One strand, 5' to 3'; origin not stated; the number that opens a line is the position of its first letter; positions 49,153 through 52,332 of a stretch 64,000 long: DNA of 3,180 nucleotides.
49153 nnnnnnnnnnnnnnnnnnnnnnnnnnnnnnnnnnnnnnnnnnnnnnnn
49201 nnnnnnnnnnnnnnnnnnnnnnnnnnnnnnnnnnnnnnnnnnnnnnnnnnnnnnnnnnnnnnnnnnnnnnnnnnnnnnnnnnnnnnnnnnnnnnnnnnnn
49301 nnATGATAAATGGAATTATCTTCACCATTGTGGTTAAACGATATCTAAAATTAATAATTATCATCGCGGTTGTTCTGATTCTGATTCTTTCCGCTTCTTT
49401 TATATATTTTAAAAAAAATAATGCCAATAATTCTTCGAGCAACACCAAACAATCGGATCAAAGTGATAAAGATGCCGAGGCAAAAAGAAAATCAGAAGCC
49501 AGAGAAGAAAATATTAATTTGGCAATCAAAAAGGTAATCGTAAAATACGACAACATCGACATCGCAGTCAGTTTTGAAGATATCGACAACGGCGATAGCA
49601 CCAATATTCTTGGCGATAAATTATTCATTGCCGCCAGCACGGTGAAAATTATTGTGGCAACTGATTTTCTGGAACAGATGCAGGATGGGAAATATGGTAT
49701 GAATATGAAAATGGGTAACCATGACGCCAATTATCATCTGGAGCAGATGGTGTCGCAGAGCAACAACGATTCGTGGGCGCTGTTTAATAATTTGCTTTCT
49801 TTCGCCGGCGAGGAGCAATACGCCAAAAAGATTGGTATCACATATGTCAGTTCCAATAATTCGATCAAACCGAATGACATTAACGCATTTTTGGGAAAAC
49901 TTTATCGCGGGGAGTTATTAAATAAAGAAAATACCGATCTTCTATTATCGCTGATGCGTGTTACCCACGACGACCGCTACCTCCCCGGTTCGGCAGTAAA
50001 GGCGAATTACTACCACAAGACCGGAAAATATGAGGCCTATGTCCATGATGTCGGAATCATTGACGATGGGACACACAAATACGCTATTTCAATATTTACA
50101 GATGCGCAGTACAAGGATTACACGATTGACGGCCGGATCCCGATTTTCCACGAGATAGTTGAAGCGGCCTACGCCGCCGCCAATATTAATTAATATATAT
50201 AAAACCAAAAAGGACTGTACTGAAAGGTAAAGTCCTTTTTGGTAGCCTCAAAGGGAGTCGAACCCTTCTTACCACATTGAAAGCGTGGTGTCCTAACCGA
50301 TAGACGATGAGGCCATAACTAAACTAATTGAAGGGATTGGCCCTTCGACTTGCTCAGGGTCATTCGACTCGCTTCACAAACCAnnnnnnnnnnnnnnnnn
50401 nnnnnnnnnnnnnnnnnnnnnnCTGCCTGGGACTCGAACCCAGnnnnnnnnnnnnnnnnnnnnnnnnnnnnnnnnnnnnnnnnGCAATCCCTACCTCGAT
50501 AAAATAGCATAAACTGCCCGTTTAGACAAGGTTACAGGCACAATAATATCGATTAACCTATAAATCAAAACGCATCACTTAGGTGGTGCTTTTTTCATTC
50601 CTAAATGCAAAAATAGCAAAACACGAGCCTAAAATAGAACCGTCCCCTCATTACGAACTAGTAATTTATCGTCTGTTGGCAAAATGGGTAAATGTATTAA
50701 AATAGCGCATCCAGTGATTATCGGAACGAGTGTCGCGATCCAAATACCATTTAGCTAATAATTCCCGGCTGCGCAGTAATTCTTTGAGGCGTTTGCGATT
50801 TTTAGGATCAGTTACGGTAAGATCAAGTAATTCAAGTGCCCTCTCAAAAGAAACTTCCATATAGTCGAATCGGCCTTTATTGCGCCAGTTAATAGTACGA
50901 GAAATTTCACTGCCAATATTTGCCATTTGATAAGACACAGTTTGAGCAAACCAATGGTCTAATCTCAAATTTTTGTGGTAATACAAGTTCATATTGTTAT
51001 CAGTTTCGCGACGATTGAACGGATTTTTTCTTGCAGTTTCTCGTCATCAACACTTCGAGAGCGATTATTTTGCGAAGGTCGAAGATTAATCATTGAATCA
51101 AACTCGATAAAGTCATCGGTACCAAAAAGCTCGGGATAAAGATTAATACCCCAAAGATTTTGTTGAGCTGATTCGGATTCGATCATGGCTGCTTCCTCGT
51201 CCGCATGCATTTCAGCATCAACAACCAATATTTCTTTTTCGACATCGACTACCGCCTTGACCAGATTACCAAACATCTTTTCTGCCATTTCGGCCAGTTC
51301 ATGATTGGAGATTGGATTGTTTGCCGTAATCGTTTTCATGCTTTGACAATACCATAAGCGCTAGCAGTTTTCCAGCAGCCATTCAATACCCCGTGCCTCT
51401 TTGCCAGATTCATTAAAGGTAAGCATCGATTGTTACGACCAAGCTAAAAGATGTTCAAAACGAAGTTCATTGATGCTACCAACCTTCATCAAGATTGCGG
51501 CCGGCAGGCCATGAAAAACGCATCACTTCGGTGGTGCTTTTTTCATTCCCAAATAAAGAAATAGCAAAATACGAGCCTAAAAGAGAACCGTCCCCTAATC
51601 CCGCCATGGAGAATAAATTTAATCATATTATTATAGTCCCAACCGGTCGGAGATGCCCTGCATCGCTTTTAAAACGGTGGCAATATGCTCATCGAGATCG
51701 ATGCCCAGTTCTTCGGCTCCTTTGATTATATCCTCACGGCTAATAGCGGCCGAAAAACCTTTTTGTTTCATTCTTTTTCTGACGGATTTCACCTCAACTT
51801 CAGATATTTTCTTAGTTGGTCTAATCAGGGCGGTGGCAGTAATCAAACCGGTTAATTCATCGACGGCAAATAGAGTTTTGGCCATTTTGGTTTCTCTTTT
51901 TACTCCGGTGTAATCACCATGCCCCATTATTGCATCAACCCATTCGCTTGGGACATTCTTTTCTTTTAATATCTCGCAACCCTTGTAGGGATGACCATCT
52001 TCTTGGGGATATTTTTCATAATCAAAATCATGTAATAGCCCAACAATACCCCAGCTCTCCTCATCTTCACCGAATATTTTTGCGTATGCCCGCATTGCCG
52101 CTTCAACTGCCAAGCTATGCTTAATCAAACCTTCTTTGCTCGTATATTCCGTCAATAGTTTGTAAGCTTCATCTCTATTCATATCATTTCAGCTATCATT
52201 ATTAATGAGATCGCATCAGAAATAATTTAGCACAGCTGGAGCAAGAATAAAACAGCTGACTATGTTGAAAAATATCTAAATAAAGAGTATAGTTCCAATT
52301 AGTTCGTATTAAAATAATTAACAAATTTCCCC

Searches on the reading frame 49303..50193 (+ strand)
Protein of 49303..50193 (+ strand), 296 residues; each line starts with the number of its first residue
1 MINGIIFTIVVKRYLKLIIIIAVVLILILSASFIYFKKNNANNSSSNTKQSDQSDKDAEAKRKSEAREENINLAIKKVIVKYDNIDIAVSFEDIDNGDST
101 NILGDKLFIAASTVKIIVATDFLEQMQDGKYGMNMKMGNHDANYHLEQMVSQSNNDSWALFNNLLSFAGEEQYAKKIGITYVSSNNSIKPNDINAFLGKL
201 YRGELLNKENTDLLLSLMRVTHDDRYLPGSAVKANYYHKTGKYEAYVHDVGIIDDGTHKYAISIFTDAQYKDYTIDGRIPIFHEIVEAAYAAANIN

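Call 10: search_protein_families(library=pfam, proteins=[window:49303-50193:+], max_evalue=0.01)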
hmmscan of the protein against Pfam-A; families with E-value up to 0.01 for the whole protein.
window:49303-50193:+ (296 aa): 1 family
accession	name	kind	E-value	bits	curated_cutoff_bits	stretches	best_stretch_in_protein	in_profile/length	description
PF13354.11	Beta-lactamase2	-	2.5e-24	86.2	22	2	175-266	130-214/214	Beta-lactamase enzyme family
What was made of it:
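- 49303..50193 (+): Membrane-anchored class-A beta-lactamase-fold serine hydrolase gene (RBS AAGGGGG 49284-49290). Pfam Beta-lactamase2 2.5e-24 (call 10).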

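Call 11: find_homologous_proteins(query=window:49303-50193:+)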
Query window:49303-50193:+ (296 aa): 7 proteins with E <= 0.001 among 1118 candidates.
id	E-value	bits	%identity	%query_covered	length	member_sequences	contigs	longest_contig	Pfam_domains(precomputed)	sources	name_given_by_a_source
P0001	1.2e-186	637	100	100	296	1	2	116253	PF13354.13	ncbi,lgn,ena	ncbi:MAG: serine hydrolase [Patescibacteria group bacterium]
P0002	4.2e-143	494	80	94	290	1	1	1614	PF13354.13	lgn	-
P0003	1.9e-141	489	79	97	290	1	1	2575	PF13354.13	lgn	-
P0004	2.1e-80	288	59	78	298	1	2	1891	PF13354.13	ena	-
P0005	4.3e-62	228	39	95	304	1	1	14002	PF13354.13,PF00144.30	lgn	-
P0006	4.8e-46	176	43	66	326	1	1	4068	PF13354.13,PF00144.30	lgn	-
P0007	4.9e-32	130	36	76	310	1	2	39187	PF13354.13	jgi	jgi:beta-lactamase class A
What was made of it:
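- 49303..50193 (+): NCBI names it 'serine hydrolase' (call 11).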

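Call 12: find_encoding_contigs(protein=P0003, flank=5000)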
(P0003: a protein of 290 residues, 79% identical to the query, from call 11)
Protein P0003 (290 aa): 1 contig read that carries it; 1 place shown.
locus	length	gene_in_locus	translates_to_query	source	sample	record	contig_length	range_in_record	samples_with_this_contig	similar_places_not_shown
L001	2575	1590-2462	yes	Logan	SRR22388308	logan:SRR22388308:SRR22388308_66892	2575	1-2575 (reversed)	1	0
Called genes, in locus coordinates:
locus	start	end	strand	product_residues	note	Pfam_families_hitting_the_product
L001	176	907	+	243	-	PF12705:PDDEXK_1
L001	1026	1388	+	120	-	-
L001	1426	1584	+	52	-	-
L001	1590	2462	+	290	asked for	PF13354:Beta-lactamase2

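Call 13: find_encoding_contigs(protein=P0002, flank=5000)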
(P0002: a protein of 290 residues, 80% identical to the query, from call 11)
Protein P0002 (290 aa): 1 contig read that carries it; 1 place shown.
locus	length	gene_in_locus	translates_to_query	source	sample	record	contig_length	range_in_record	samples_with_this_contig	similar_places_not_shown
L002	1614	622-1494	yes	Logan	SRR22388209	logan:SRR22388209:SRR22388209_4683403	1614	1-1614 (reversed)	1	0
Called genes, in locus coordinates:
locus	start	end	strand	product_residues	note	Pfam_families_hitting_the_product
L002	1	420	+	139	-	?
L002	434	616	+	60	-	-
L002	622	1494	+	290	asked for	PF13354:Beta-lactamase2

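Call 14: find_encoding_contigs(protein=P0004, flank=5000)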
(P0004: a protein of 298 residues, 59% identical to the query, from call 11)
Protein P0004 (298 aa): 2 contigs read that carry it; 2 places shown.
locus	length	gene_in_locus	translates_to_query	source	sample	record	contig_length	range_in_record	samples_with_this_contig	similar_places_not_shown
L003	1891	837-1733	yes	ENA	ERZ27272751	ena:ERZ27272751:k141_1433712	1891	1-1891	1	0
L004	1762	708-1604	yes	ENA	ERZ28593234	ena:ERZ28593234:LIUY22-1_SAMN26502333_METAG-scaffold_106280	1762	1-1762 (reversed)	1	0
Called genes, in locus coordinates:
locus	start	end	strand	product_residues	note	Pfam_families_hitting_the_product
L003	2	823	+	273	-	?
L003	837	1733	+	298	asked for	PF13354:Beta-lactamase2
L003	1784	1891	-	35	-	?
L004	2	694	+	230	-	?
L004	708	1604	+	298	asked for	PF13354:Beta-lactamase2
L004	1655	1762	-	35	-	?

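Call 15: find_encoding_contigs(protein=P0005, flank=5000)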
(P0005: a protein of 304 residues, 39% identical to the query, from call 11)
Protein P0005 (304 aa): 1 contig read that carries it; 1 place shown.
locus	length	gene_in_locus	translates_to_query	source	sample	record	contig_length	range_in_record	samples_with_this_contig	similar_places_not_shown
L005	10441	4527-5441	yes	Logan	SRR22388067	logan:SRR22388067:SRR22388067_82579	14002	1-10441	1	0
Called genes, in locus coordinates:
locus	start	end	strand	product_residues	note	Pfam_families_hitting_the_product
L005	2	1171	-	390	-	?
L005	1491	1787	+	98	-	PF01016:Ribosomal_L27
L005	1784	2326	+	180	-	PF01245:Ribosomal_L19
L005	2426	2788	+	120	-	PF02021:UPF0102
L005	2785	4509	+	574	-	PF01875:Memo, PF09587:PGA_cap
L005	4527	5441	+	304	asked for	PF00144:Beta-lactamase (weak), PF13354:Beta-lactamase2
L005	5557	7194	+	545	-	-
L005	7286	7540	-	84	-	-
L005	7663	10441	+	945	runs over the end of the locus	PF00082:Peptidase_S8, PF02369:Big_1, PF09134:Invasin_D3 (weak), PF02369:Big_1, PF09134:Invasin_D3 (weak)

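Call 26: find_encoding_contigs(protein=P0001, flank=3000)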
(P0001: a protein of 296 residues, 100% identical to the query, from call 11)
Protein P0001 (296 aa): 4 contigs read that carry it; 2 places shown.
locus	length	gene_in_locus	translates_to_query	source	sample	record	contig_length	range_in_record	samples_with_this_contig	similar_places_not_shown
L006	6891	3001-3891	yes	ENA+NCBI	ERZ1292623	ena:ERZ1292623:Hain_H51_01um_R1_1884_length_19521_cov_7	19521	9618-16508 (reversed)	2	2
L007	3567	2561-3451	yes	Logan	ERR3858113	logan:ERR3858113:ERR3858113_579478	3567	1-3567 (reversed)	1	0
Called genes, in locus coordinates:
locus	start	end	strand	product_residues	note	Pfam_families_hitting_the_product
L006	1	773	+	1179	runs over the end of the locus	PF13360:PQQ_2, PF17957:Big_7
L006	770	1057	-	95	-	-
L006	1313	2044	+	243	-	PF12705:PDDEXK_1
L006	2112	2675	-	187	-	PF06725:3D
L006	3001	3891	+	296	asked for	PF13354:Beta-lactamase2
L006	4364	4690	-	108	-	-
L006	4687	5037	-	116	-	PF18924:DUF5674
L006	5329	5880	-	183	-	PF01966:HD (weak)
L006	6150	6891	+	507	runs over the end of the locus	PF12072:RNase_Y_N, PF00013:KH_1 (weak), PF01966:HD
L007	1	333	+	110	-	?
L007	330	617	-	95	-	-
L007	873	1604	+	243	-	PF12705:PDDEXK_1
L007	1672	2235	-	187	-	PF06725:3D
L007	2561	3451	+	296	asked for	PF13354:Beta-lactamase2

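Call 36: search_protein_families(library=phrogs, proteins=[window:49303-50193:+], max_evalue=0.01)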
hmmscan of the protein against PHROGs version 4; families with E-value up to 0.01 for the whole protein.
window:49303-50193:+ (296 aa): 4 families
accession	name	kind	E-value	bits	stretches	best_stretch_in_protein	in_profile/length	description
phrog_312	-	lysis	0.00018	22.6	1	9-75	3-68/173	Rz-like spanin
phrog_857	-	unknown function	0.0027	18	1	5-159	5-127/468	-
phrog_38506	-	unknown function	0.004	17.8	1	12-93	41-123/226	-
phrog_8545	-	moron, auxiliary metabolic gene and host takeover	0.0067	17.3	0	12-84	12-85/177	superinfection exclusion Sie-like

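Call 37: search_protein_families(library=ncbifam, proteins=[window:49303-50193:+], max_evalue=0.01)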
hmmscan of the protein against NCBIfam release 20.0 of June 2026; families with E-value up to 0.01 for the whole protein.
window:49303-50193:+ (296 aa): 8 families
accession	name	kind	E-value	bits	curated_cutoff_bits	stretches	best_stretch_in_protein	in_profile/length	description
NF033103.1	bla_class_A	equivalog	1.4e-12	47.4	200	2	184-290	146-254/257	class A beta-lactamase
NF000447.2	bla-A_Chryseo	exception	0.00051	19.3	510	0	185-267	174-266/292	CGA/CIA family class A beta-lactamase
NF006283.1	PRK08455.1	equivalog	0.00084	19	187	1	16-70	20-75/182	flagellar basal body-associated protein FliL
NF012099.1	SubclassA2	equivalog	0.00086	18.5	320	0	170-267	142-246/275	class A beta-lactamase, subclass A2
NF033598.2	elast_bind_EbpS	equivalog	0.0019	17.2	300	1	16-67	307-362/498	elastin-binding protein EbpS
NF042931.1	SAG1386_EF1546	equivalog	0.0024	18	80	1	12-67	28-85/158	SAG1386/EF1546 family surface-associated protein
NF004285.1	PRK05696.1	equivalog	0.007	16.2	179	0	14-64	17-66/171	flagellar basal body-associated protein FliL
TIGR02830.1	spore_III_AG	equivalog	0.0073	15.7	147.7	0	17-73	6-64/186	stage III sporulation protein AG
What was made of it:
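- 49303..50193 (+): NCBIfam bla_class_A scores 47 bits, far below the 200-bit cut-off (call 37).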

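Call 96: find_encoding_contigs(protein=P0007, flank=2500, max_places=3)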
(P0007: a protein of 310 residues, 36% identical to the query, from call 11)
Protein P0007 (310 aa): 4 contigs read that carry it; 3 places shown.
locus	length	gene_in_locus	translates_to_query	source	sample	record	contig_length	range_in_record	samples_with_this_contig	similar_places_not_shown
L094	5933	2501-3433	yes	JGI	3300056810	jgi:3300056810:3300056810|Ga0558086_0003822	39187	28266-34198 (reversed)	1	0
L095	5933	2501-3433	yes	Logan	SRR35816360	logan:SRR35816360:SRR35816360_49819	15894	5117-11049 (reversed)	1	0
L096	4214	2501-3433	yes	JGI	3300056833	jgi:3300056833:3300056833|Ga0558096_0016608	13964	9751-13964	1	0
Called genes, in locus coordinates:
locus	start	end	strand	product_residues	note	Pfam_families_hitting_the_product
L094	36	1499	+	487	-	PF13492:GAF_3 (weak), PF00512:HisKA, PF02518:HATPase_c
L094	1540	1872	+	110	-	PF00072:Response_reg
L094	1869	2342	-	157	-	PF09900:DUF2127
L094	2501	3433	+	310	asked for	PF13354:Beta-lactamase2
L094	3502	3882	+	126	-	PF00903:Glyoxalase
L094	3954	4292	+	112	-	-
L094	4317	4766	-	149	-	PF12802:MarR_2 (weak), PF01047:MarR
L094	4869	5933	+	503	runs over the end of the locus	PF07690:MFS_1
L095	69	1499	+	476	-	PF13492:GAF_3 (weak), PF00512:HisKA, PF02518:HATPase_c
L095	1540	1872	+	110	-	PF00072:Response_reg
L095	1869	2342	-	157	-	PF09900:DUF2127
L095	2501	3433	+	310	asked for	PF13354:Beta-lactamase2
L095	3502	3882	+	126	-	PF00903:Glyoxalase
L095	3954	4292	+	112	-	-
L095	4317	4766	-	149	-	PF12802:MarR_2 (weak), PF01047:MarR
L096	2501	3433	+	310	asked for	PF13354:Beta-lactamase2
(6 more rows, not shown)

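Call 97: find_encoding_contigs(protein=P0006, flank=2500, max_places=3)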
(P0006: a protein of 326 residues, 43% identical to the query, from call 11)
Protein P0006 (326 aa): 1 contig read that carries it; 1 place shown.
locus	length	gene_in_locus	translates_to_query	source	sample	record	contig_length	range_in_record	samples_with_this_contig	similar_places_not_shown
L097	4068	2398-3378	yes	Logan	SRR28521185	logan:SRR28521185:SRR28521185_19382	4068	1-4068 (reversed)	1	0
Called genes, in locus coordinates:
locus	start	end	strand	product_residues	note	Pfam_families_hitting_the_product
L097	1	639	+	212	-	?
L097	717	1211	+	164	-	PF13473:Cupredoxin_1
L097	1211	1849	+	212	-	-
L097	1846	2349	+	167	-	-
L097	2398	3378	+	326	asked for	PF13354:Beta-lactamase2, PF00144:Beta-lactamase (weak)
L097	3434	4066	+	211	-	?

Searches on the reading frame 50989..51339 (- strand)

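Call 10: search_protein_families(library=pfam, proteins=[window:50989-51339:-], max_evalue=0.01)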
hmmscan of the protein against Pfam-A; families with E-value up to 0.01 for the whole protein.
window:50989-51339:- (116 aa): 1 family
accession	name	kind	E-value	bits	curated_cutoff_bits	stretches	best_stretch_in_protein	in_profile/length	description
PF18924.5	DUF5674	-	2.8e-34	117.9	27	1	7-113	4-109/109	Protein of unknown function (DUF5674)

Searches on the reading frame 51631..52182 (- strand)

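Call 10: search_protein_families(library=pfam, proteins=[window:51631-52182:-], max_evalue=0.01)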
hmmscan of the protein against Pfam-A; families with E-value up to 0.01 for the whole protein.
window:51631-52182:- (183 aa): 1 family
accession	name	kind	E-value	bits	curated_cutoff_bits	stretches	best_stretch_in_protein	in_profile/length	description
PF01966.28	HD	-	1e-07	32.7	22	1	20-106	2-109/116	HD domain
